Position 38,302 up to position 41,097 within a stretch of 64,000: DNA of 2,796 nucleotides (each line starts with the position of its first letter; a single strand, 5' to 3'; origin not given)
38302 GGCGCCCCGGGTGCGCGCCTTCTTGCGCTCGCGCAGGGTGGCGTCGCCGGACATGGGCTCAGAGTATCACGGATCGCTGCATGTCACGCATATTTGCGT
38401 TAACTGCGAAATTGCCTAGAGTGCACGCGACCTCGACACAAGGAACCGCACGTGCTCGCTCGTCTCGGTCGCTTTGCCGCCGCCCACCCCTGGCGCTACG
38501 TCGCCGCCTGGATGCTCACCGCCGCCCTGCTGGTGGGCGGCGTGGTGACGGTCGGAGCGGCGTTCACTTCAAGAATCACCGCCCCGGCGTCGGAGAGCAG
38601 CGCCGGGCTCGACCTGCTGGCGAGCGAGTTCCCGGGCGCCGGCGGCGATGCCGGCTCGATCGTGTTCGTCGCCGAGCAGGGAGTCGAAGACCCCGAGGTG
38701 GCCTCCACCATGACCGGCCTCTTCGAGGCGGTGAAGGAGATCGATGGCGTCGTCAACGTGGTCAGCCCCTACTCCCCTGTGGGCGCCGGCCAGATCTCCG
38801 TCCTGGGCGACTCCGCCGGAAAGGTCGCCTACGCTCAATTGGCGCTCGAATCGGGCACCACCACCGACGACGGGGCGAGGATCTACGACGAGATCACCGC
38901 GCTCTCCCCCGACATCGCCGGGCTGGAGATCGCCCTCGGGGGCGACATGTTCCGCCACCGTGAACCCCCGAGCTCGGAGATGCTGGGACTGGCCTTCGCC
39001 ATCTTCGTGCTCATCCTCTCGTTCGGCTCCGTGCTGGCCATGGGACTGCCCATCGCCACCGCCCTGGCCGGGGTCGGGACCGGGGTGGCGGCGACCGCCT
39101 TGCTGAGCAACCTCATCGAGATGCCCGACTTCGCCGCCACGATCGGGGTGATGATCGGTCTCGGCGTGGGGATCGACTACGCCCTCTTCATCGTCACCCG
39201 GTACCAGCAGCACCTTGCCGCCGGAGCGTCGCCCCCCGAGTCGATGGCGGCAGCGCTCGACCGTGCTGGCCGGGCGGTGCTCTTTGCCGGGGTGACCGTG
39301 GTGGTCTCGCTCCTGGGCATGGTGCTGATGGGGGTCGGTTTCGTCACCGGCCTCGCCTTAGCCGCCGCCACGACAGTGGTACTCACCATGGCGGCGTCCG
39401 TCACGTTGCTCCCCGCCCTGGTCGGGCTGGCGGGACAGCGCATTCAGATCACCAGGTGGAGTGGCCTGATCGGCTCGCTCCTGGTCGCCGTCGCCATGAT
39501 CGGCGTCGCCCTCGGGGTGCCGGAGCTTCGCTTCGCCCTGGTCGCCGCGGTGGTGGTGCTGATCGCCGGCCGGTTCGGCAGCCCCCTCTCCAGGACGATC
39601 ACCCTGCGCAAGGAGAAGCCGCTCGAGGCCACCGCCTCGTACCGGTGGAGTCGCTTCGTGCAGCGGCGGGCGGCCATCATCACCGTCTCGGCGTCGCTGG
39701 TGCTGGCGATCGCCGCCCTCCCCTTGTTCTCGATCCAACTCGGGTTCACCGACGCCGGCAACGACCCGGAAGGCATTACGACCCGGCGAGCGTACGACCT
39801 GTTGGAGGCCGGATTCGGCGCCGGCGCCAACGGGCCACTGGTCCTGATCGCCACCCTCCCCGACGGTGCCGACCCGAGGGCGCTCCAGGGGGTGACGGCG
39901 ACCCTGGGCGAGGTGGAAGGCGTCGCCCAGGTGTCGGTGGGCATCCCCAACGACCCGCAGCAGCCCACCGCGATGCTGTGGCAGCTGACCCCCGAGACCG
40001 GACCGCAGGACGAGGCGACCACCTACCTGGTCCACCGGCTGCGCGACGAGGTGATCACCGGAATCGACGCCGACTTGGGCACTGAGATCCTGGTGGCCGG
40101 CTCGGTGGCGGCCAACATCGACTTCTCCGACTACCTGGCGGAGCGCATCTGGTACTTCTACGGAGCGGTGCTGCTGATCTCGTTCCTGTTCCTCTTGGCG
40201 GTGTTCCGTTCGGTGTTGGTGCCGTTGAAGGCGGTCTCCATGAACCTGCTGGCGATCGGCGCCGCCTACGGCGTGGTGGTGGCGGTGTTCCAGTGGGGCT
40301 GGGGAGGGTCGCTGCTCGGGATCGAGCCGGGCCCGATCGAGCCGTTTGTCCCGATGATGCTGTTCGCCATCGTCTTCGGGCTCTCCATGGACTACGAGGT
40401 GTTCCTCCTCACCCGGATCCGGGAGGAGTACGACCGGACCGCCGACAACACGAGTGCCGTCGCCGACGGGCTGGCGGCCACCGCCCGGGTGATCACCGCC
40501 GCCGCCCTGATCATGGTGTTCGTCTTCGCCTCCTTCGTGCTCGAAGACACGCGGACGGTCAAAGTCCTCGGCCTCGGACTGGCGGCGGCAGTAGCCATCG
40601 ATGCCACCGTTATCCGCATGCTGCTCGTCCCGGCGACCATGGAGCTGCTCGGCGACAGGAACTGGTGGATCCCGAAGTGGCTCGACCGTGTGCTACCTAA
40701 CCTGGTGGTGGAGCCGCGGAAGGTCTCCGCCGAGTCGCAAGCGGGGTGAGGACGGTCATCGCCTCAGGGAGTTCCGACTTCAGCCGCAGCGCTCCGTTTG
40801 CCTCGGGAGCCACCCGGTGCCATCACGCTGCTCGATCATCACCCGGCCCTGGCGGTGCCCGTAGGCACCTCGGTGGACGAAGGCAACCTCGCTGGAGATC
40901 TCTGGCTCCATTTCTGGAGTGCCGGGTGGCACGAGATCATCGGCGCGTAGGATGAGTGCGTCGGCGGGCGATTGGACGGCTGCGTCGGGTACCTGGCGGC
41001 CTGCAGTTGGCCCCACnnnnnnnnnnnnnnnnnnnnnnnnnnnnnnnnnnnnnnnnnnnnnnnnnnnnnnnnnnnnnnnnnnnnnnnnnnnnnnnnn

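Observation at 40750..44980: Accessory patch of small, decayed and poorly conserved genes between the second MMPL locus and the SDR gene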

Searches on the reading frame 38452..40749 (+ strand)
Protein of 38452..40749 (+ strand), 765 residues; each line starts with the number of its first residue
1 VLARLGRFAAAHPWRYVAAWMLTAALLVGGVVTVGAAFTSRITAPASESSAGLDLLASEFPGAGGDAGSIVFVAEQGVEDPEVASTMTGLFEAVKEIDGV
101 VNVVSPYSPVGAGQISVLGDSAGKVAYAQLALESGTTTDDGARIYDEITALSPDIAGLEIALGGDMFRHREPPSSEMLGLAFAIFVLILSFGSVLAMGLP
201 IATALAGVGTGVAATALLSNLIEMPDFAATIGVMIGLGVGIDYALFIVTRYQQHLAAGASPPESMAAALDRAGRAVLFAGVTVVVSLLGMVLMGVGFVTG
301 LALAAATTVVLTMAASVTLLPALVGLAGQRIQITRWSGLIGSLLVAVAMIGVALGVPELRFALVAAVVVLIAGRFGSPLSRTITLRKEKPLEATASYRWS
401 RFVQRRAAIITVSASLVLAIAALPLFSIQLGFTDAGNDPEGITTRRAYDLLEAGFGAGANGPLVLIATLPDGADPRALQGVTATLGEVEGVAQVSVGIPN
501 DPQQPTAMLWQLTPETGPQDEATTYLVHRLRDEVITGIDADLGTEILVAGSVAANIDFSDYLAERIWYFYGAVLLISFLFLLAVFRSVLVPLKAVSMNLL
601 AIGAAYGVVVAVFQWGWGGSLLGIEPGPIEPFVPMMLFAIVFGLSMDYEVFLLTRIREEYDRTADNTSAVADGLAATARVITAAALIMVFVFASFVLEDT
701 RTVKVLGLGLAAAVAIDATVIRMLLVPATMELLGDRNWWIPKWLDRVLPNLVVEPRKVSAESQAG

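Call 15: find_related_loci(query=window:38452-40749:+, collection=genome_contigs, flank=10000)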
Query window:38452-40749:+ (765 aa) in genome_contigs; peptide patterns used: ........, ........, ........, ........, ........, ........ (x = any residue, [..] = any of these).
600 stretches matched a pattern (row limit reached: there are more); 598 encode a relative of the query (tblastn E <= 1e-3); the best 80 are kept; 80 distinct loci.
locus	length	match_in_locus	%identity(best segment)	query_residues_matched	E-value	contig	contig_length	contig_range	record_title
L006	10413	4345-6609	73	1-755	0e+0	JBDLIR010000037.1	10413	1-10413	MAG: Actinomycetota bacterium isolate MAG044 MAG044_37, whole genome shotgun sequence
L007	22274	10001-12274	57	3-754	0e+0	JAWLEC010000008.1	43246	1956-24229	MAG: Ilumatobacteraceae bacterium isolate 20BLK6-1.bin.41 NODE_655_length_43246_cov_5.286880, whole genome shotgun seque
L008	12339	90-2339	54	1-754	0e+0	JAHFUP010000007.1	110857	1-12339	MAG: Acidimicrobiia bacterium isolate nzgw82 NODE_141_length_110858_cov_69.233219, whole genome shotgun sequence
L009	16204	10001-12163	55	34-754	0e+0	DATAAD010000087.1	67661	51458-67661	MAG TPA_asm: Acidimicrobiales bacterium isolate SMAG_U6663 k141_747584, whole genome shotgun sequence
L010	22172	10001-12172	55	35-754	0e+0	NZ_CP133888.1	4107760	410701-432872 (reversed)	Salinilacustrithrix flava strain EGI L10123 chromosome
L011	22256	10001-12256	55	1-754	0e+0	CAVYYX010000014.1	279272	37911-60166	MAG: Ilumatobacteraceae bacterium isolate MFD02840.bin.1.278 genome assembly, contig: contig_25628, whole genome shotgun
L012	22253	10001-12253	50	1-754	0e+0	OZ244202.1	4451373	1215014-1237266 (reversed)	MAG: Acidimicrobiales bacterium isolate c26384db-3239-4ddf-b8ae-d2c5db579604 genome assembly, chromosome: 1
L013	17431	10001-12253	52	1-754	0e+0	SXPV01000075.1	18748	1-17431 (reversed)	MAG: Actinomycetota bacterium isolate F1-140-MAGs011 F1-140__c199615, whole genome shotgun sequence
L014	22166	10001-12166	53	30-754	0e+0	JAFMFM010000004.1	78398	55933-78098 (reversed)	MAG: Actinomycetota bacterium isolate CPBay_Sum15L08_26 NODE_52_length_78398_cov_17.282208, whole genome shotgun sequenc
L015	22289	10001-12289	53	1-754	0e+0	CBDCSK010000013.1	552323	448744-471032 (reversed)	MAG: Candidatus Aldehydirespirator sp. isolate 158ad01d-a0e1-4362-9a4e-647a92b6262f genome assembly, contig: contig_13,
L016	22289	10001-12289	52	1-754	0e+0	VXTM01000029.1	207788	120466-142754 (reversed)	MAG: Acidimicrobiaceae bacterium isolate SB0665_bin_5 NODE_37_length_207788_cov_55.877400, whole genome shotgun sequence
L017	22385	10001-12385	50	1-763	0e+0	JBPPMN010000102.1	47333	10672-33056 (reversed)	MAG: Acidimicrobiales bacterium isolate BIOS2019_out_072 k131_359092, whole genome shotgun sequence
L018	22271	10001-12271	56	1-754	0e+0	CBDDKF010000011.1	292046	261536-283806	MAG: Ilumatobacteraceae bacterium isolate ee343e59-867e-4763-8468-b2690ad66cb9 genome assembly, contig: contig_11, whole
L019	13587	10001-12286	51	1-765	0e+0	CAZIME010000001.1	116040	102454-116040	MAG TPA_asm: uncultured Bifidobacterium sp. isolate SRP193358_co1_231 genome assembly, contig: NODE_156_length_116040_co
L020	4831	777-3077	50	1-754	0e+0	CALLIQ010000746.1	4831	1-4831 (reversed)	MAG: uncultured Acidimicrobiales bacterium isolate B4_Bin_METABAT__56_1 genome assembly, contig: c_000000979013, whole g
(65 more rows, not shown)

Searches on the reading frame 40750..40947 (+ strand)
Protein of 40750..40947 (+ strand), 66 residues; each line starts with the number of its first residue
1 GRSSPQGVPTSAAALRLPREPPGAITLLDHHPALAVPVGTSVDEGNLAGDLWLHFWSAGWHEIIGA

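Call 55: search_protein_families(library=pfam, proteins=[window:40750-40947:+], max_evalue=5)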
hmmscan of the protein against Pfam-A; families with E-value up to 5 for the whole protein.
seq(66 aa): 0 families
